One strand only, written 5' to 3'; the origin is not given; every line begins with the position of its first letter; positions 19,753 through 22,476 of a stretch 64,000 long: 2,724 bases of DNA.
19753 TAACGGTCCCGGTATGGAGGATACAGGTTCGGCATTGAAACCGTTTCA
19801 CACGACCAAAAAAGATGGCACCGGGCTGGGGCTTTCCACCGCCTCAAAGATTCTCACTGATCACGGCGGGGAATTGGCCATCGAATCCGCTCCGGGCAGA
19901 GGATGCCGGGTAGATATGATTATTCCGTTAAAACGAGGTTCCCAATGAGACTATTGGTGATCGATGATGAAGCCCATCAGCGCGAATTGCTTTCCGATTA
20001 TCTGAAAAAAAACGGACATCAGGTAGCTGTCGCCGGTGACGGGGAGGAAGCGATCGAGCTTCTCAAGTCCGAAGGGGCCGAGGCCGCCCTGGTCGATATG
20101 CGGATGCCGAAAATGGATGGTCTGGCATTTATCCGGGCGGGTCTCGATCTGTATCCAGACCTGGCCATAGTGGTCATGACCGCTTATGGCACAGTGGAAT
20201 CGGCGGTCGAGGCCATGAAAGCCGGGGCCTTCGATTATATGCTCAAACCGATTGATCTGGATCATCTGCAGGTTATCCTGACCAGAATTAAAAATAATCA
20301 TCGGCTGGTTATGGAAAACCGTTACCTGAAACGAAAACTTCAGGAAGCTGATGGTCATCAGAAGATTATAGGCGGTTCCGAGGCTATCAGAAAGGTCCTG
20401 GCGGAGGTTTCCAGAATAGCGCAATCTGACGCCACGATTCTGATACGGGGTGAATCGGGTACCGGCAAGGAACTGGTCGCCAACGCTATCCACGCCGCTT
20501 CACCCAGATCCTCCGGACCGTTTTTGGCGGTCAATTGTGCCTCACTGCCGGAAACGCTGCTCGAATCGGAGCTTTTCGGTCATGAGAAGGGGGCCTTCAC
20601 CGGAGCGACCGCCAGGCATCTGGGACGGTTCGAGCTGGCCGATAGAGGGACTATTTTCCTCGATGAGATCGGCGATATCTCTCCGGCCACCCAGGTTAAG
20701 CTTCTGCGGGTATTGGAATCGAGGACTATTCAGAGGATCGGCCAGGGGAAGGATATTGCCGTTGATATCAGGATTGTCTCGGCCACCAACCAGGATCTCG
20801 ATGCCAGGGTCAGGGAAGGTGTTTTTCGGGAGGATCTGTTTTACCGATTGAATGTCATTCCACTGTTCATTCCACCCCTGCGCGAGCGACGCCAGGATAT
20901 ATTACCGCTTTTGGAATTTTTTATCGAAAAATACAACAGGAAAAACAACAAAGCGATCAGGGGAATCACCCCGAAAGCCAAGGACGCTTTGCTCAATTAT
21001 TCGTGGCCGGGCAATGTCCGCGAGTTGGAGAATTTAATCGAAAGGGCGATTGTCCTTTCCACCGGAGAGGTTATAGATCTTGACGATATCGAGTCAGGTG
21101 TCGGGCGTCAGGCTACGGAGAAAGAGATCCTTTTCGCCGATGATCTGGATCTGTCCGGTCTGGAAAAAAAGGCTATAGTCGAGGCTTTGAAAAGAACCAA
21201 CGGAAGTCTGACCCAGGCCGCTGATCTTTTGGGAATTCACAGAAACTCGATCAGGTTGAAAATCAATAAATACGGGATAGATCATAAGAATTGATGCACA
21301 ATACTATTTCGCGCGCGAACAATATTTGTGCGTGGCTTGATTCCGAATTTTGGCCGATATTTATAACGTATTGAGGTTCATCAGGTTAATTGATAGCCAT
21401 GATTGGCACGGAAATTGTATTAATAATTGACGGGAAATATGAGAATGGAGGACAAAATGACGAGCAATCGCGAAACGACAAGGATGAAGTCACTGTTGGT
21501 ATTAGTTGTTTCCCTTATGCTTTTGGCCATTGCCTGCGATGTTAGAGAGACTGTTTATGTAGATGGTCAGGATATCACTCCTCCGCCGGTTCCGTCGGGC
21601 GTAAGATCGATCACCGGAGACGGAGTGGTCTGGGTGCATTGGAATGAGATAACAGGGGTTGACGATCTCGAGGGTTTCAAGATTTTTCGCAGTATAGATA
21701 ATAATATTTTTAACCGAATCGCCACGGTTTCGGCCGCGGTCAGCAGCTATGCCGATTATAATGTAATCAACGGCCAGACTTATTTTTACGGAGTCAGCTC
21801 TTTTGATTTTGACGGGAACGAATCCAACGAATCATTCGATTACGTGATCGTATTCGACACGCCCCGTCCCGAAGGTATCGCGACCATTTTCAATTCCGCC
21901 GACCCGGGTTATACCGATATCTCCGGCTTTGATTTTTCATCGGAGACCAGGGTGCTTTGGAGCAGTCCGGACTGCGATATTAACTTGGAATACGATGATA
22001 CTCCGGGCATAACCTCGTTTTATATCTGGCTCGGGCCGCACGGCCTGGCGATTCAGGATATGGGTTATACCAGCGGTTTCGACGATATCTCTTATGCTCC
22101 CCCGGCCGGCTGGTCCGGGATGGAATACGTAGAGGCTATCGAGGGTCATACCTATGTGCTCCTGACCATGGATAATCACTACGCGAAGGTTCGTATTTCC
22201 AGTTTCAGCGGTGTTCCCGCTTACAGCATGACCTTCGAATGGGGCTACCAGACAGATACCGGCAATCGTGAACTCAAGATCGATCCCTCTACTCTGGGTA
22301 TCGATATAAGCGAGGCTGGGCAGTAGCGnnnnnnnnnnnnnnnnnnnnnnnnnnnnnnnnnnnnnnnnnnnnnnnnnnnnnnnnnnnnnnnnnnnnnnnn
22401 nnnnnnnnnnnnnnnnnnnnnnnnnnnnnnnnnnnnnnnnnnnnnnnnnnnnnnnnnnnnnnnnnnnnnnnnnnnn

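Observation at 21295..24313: Candidate sigma-54 promoter directly downstream of an NtrC-type two-component pair, heading a three-gene secreted-protein operon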

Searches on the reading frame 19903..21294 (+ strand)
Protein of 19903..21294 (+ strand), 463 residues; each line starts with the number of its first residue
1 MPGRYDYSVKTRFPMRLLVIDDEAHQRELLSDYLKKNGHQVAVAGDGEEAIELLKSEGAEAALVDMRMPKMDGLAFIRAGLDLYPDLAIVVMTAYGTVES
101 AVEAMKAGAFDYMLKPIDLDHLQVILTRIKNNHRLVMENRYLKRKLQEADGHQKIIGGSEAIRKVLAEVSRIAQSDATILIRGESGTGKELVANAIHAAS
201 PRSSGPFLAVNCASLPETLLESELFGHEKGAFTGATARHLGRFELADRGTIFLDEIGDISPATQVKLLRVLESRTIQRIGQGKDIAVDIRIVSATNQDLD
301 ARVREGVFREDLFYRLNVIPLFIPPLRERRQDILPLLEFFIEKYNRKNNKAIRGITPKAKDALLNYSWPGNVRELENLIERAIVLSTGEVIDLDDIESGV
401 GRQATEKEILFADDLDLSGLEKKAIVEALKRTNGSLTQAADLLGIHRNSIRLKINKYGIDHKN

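Call 5: search_protein_families(library=pfam, proteins=[window:19903-21294:+], max_evalue=0.01)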
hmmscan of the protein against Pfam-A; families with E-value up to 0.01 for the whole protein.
window:19903-21294:+ (463 aa): 13 families
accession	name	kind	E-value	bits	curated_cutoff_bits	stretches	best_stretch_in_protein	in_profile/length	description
PF00158.32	Sigma54_activat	-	7.3e-71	237.7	20.2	1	155-321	1-167/168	Sigma-54 interaction domain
PF25601.1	AAA_lid_14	-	4.3e-28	97.4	27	1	327-406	1-80/87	AAA+ ATPase lid domain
PF00072.30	Response_reg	-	4.7e-26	91.6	30.2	1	18-124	2-108/111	Response regulator receiver domain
PF14532.12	Sigma54_activ_2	-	6.5e-18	65.7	25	1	156-326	1-138/138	Sigma-54 interaction domain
PF02954.25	HTH_8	-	2.8e-12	46.6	22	1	420-457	5-42/42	Bacterial regulatory protein, Fis family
PF07728.20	AAA_5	-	3.3e-06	27.6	22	1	179-296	2-122/139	AAA domain (dynein-related subfamily)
PF01078.27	Mg_chelatase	-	0.00038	20.4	20.3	0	235-296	94-157/207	Magnesium chelatase, subunit ChlI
PF13556.12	HTH_30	-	0.00041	20.5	27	1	426-456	5-35/59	PucR C-terminal helix-turn-helix domain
PF00004.35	AAA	-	0.00053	20.9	21.2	1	179-297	1-110/131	ATPase family associated with various cellular activities (AAA)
PF13191.12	AAA_16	-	0.0015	19.5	32.6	1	159-231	6-85/167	AAA ATPase domain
PF07724.20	AAA_2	-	0.0024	18.4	27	1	177-287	4-114/166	AAA domain (Cdc48 subfamily)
PF00493.29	MCM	-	0.0032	17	23.3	1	173-277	54-151/224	MCM P-loop domain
PF20161.5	VpsR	-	0.0042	17.2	23.7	0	16-124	12-118/121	VpsR domain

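Call 22: search_protein_families(library=ncbifam, proteins=[window:19945-21294:+], max_evalue=0.01)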
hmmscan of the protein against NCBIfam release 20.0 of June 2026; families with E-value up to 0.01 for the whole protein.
window:19945-21294:+ (449 aa): 120 families (the best 25 are shown)
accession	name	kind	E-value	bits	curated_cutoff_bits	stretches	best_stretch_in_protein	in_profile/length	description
NF008469.0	PRK11361.1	equivalog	5.4e-149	496.8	714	1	2-447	6-458/461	acetoacetate metabolism transcriptional regulator AtoC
TIGR01818.1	ntrC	equivalog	2.4e-130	435.4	558.6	2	4-392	2-387/463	nitrogen regulation protein NR(I)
NF007689.0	PRK10365.1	equivalog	7.3e-130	433.7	760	1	3-440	8-439/441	sigma-54-dependent response regulator transcription factor ZraR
TIGR02915.1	PEP_resp_reg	equivalog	7.8e-129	430.4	502.6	1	3-445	1-444/445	PEP-CTERM-box response regulator transcription factor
TIGR01817.1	nifA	equivalog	4.1e-113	378.9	528.85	1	128-386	185-442/534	nif-specific transcriptional activator NifA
NF041946.1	LuxO_transreg_Vib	equivalog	3.9e-111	372.1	800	1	7-389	3-383/463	quorum-sensing sigma-54 dependent transcriptional regulator LuxO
NF041552.1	TF_PrdR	equivalog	9.8e-109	364.2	795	1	121-444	251-577/577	sigma-54 dependent transcriptional regulator PrdR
NF051870.1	NAssimRespRegNtrX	equivalog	1.6e-106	357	600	1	3-445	4-452/452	nitrogen assimilation response regulator NtrX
NF008176.1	PRK10923.1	equivalog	1.1e-105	354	620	1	4-386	7-385/469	nitrogen regulation protein NR(I)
NF050807.1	TransRegFlbDCaul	equivalog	2.6e-104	349.6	750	1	1-444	1-439/454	sigma-54-dependent transcriptional regulator FlbD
NF011695.0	PRK15115.1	equivalog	1.6e-102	343.5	763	1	2-438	8-431/445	two-component system response regulator GlrR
NF003451.0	PRK05022.1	equivalog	8.8e-101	338.1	476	1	122-435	172-500/512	nitric oxide reductase transcriptional regulator NorR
NF049963.1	RespRegFlgRCampy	domain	1.5e-100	337.1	750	1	35-444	36-428/429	fla regulon two-component system response regulator FlgR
NF038308.1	RNA_repair_RtcR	equivalog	1.1e-96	324.9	650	1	83-437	122-505/530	RNA repair transcriptional activator RtcR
NF011958.0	PRK15429.1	equivalog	3.8e-93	313.3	830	1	118-448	357-689/692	formate hydrogenlyase transcriptional activator FlhA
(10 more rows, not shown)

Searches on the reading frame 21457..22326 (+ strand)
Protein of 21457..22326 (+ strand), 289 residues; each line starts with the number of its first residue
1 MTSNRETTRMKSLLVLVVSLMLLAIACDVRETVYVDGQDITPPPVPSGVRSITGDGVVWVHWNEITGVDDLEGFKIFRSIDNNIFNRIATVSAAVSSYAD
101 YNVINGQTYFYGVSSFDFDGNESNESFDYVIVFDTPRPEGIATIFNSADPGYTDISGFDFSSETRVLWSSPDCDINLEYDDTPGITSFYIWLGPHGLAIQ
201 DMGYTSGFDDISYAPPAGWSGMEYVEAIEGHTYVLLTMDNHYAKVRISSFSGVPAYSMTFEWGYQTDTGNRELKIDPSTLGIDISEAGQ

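Call 5: search_protein_families(library=pfam, proteins=[window:21457-22326:+], max_evalue=0.01)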
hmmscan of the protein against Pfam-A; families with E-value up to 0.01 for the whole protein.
window:21457-22326:+ (289 aa): 0 families

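Call 9: find_homologous_proteins(query=window:21457-22326:+)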
Query window:21457-22326:+ (289 aa): 673 proteins with E <= 0.001 among 1452 candidates; the best 120 are listed.
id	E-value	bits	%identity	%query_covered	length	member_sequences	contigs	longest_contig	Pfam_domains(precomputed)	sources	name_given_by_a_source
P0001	2.9e-193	659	100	100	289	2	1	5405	-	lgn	-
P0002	3.4e-108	379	61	97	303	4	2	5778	-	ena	-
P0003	1.7e-105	371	62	96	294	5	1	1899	-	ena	-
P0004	6.1e-105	369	61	95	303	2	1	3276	-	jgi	jgi:hypothetical protein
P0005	2.5e-102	360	61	95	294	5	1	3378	-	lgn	-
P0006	8.3e-102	358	58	94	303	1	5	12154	-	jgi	jgi:hypothetical protein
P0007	6.5e-100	352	59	96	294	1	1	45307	-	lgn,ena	-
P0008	2.0e-99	351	60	96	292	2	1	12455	-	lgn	-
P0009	6.6e-99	349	59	96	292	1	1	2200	-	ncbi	-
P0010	2.1e-98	347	56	97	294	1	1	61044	-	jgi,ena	-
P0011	2.4e-98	347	60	95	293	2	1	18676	-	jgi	jgi:hypothetical protein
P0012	4.2e-98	346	61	91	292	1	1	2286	-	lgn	-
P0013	2.9e-97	344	60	90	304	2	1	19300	-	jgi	jgi:hypothetical protein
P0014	4.2e-97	343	54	98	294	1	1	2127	-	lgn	-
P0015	2.5e-96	341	61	87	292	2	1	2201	-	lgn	-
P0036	1.2e-85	305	51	95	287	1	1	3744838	-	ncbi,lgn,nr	ncbi:MAG: HmuY family protein [Candidatus Zixiibacteriota bacterium]|nr:MAG: HmuY family protein [ca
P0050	1.5e-80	289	49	97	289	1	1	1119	PF00041.28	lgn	-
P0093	2.1e-53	200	43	92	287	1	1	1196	PF25833.1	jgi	jgi:hypothetical protein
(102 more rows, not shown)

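Call 12: find_related_loci(query=A1, collection=genome_contigs, flank=6000)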
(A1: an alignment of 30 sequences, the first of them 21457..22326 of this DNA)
Query A1 (289 aa) in genome_contigs; peptide patterns used: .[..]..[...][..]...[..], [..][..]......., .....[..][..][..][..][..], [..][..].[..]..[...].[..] (x = any residue, [..] = any of these).
599 stretches matched a pattern (row limit reached: there are more); 380 encode a relative of the query (tblastn E <= 1e-3); the best 80 are kept; 80 distinct loci.
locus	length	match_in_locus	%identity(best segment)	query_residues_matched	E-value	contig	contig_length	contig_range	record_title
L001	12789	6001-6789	62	16-277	3e-103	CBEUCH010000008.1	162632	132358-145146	MAG TPA_asm: uncultured bacterium isolate SRR19160658_binner12_Refined_30 genome assembly, contig: ERZ26800495.8, whole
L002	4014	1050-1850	57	14-279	3e-94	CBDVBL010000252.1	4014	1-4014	MAG TPA_asm: uncultured bacterium isolate SRR22302355_binner13_Refined_64 genome assembly, contig: ERZ25746546.12801, wh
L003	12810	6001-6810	51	1-275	4e-89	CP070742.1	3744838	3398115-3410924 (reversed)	MAG: Candidatus Zixiibacteriota bacterium isolate bin38 chromosome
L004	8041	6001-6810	49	1-275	2e-81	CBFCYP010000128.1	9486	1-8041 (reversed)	MAG TPA_asm: uncultured bacterium isolate SRR26215681_binner13_Refined_78 genome assembly, contig: ERZ25073475.7428, who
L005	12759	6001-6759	45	6-273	2e-58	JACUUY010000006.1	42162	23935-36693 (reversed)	MAG: candidate division WOR-3 bacterium isolate Kmv43 NODE_370_length_42162_cov_7.673403, whole genome shotgun sequence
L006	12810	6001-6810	42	9-280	1e-57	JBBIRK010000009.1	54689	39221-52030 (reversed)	MAG: Candidatus Zixiibacteriota bacterium isolate STS170223_bin_348 NODE_790_length_54689_cov_14.875041, whole genome sh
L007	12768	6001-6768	41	29-286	5e-57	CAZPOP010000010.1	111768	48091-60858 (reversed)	MAG TPA_asm: uncultured Ignavibacteria bacterium isolate SRP214966_co5_260 genome assembly, contig: NODE_37_length_11176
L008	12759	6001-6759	43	9-276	2e-56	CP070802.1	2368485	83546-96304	MAG: candidate division WOR-3 bacterium isolate bin1351 chromosome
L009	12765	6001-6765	44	10-274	2e-55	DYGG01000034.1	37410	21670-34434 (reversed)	MAG TPA_asm: Ignavibacterium sp. isolate BE2012_50_10 Afr_mines_BE2012_562_length_37410_cov_3_970472, whole genome shotg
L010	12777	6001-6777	43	8-280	8e-55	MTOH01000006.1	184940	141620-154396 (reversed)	MAG: Candidatus Hydrothermus pacificus isolate JdFR-72 JGI24020J35080_1000025, whole genome shotgun sequence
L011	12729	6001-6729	43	22-280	3e-54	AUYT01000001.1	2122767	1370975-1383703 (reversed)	MAG: candidate division Zixibacteria bacterium RBG-1 RBG1_1C00001, whole genome shotgun sequence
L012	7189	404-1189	41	10-275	8e-54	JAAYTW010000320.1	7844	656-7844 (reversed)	MAG: Candidatus Zixiibacteriota bacterium isolate AS27yjCOA_100 158027_AS27, whole genome shotgun sequence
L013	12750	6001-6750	42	10-275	1e-53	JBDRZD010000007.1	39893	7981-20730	MAG: candidate division WOR-3 bacterium isolate JZ-1_201705_bins_100 JZ-1_201705_bins_100_scaffold_7, whole genome shotg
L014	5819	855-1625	40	9-273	3e-53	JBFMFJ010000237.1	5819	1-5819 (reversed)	MAG: Candidatus Zixiibacteriota bacterium isolate MAG268 MAG268_237, whole genome shotgun sequence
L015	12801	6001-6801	40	10-280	2e-52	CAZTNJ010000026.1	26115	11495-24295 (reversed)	MAG TPA_asm: uncultured Ignavibacteria bacterium isolate binchicken_co44_148 genome assembly, contig: NODE_2862_length_2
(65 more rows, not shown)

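Call 21: search_protein_families(library=pfam, proteins=[P0093, P0050, P0036, window:21457-22326:+], max_evalue=1)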
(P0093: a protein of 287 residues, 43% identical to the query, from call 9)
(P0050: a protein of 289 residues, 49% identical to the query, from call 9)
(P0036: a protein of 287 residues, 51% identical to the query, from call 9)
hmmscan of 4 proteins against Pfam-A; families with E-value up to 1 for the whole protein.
P0093 (287 aa): 1 family
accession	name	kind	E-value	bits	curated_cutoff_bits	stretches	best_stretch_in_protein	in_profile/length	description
PF14064.11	HmuY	-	0.00063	20.3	27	1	119-242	62-145/157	HmuY protein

P0050 (289 aa): 4 families
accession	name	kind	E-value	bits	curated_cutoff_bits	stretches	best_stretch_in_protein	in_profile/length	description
PF00041.27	fn3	-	3e-06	27.8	25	1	47-125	6-78/84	Fibronectin type III domain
PF25788.1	Ig_Rha78A_N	-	0.029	15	27.4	1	86-132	55-101/105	Rha78A-like, N-terminal immunoglobulin domain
PF14064.11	HmuY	-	0.043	14.4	27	1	225-247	119-141/157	HmuY protein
PF16656.11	Pur_ac_phosph_N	-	0.061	14.3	30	1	98-116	64-82/93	Purple acid Phosphatase, N-terminal domain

P0036 (287 aa): 1 family
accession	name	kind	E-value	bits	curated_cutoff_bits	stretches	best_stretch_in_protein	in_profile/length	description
PF14064.11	HmuY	-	0.0083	16.7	27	1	222-246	119-143/157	HmuY protein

window:21457-22326:+ (289 aa): 0 families

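Call 22: search_protein_families(library=ncbifam, proteins=[window:21457-22326:+], max_evalue=0.01)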
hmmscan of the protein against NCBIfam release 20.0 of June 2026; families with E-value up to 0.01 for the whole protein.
window:21457-22326:+ (289 aa): 0 families

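Call 32: predict_structure(alignment_id=A1)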
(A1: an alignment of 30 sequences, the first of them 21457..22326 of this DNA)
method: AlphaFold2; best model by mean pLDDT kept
length: 289 residues; sequences in the alignment: 30
mean_pLDDT: 86.3   pTM: 0.71
mean pLDDT of the five models: 86.3, 85.7, 84.5, 84.3, 83.6
residues with pLDDT >= 90: 180; 70-90: 71; 50-70: 19; < 50: 19
segments of 3 or more residues with pLDDT < 50: 275-289
pLDDT, mean of each block of 10 residues (from residue 1): 66 89 70 60 92 91 92 96 93 96 91 94 85 89 96 96 96 97 94 94 91 81 95 93 95 95 83 48 39
secondary structure, 60 per line:
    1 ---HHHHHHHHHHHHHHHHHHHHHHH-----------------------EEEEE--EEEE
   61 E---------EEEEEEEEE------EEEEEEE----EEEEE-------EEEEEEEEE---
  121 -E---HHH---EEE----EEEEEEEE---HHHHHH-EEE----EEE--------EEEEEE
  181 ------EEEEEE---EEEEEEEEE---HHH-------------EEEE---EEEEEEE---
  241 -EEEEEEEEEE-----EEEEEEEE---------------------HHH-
elements in order: H4-26 E50-54 E57-61 E71-79 E86-92 E97-101 E109-117 E132-134 E139-146 H150-155 E157-159 E164-166 E175-180 E187-192 E196-204 E224-227 E231-237 E242-251 E257-264

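Call 35: fold_search(model_id=the predicted structure, library=pdb)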
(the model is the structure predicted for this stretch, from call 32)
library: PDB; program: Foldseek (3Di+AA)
matches with E <= 10: 1996; with E <= 0.001: 189
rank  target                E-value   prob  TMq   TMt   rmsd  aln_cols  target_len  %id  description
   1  5z06_B                1.1e-05  1.00  0.29  0.12   2.1        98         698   21  Crystal structure of beta-1,2-glucanase from Parabacteroides distasonis (released 2018-05-30)
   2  4gh7_B                1.1e-05  1.00  0.28  0.29  12.9       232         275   17  Crystal structure of Anticalin N7A in complex with oncofetal fibronectin fragment Fn7B8 (released 2012-12-26)
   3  7zlv_h                1.2e-05  1.00  0.25  0.16  14.9       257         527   11  Tail tip of siphophage T5 : central fibre protein pb4 (released 2023-02-08)
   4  4bqb_D                1.5e-05  1.00  0.28  0.39  15.2       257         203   10  Crystal structure of the FN5 and FN6 domains of NEO1, form 2 (released 2013-06-12)
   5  6rpz                  1.7e-05  1.00  0.30  0.34  13.8       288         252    9  Cytokine receptor-like factor 3 C-terminus residues 174-442: native collected with 1.7A wavelength (released 2020-03-25)
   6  3p4l                  1.9e-05  1.00  0.29  0.41  15.1       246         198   10  Crystal structure of a hemojuvelin-binding fragment of neogenin (released 2010-11-17)
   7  5z06_A                2.0e-05  1.00  0.28  0.12   3.6       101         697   22  Crystal structure of beta-1,2-glucanase from Parabacteroides distasonis (released 2018-05-30)
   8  5n47_B                2.0e-05  1.00  0.32  0.48  11.4       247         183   12  Structure of Anticalin N7E in complex with the three-domain fragment Fn7B8 of human oncofetal fibronectin (released 2018-02-14)
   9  4lxo_A                2.1e-05  1.00  0.28  0.43  13.9       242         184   12  Crystal structure of 9,10Fn3-elegantin chimera (released 2014-08-06)
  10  4bqc_A                2.2e-05  1.00  0.29  0.41  14.6       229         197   10  Crystal structure of the FN5 and FN6 domains of NEO1 bound to SOS (released 2013-06-12)
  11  6tpv_B                2.2e-05  1.00  0.29  0.42  14.3       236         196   10  Crystal structures of FNIII domain one and two of the human leucocyte common antigen-related protein, LAR (released 2020-05-13)
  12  4bqb_B                2.2e-05  1.00  0.28  0.40  14.4       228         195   10  Crystal structure of the FN5 and FN6 domains of NEO1, form 2 (released 2013-06-12)
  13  4bq9_A                2.3e-05  1.00  0.28  0.39  16.3       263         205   11  Crystal structure of the FN5 and FN6 domains of NEO1, form 1 (released 2013-06-12)
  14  5n47_D                2.9e-05  1.00  0.28  0.28  14.1       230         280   16  Structure of Anticalin N7E in complex with the three-domain fragment Fn7B8 of human oncofetal fibronectin (released 2018-02-14)
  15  6gvk_A                2.9e-05  1.00  0.24  0.33  13.2       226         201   12  Second pair of Fibronectin type III domains of integrin beta4 (T1663R mutant) bound to the bullous pemphigoid antigen  (released 2019-03-20)
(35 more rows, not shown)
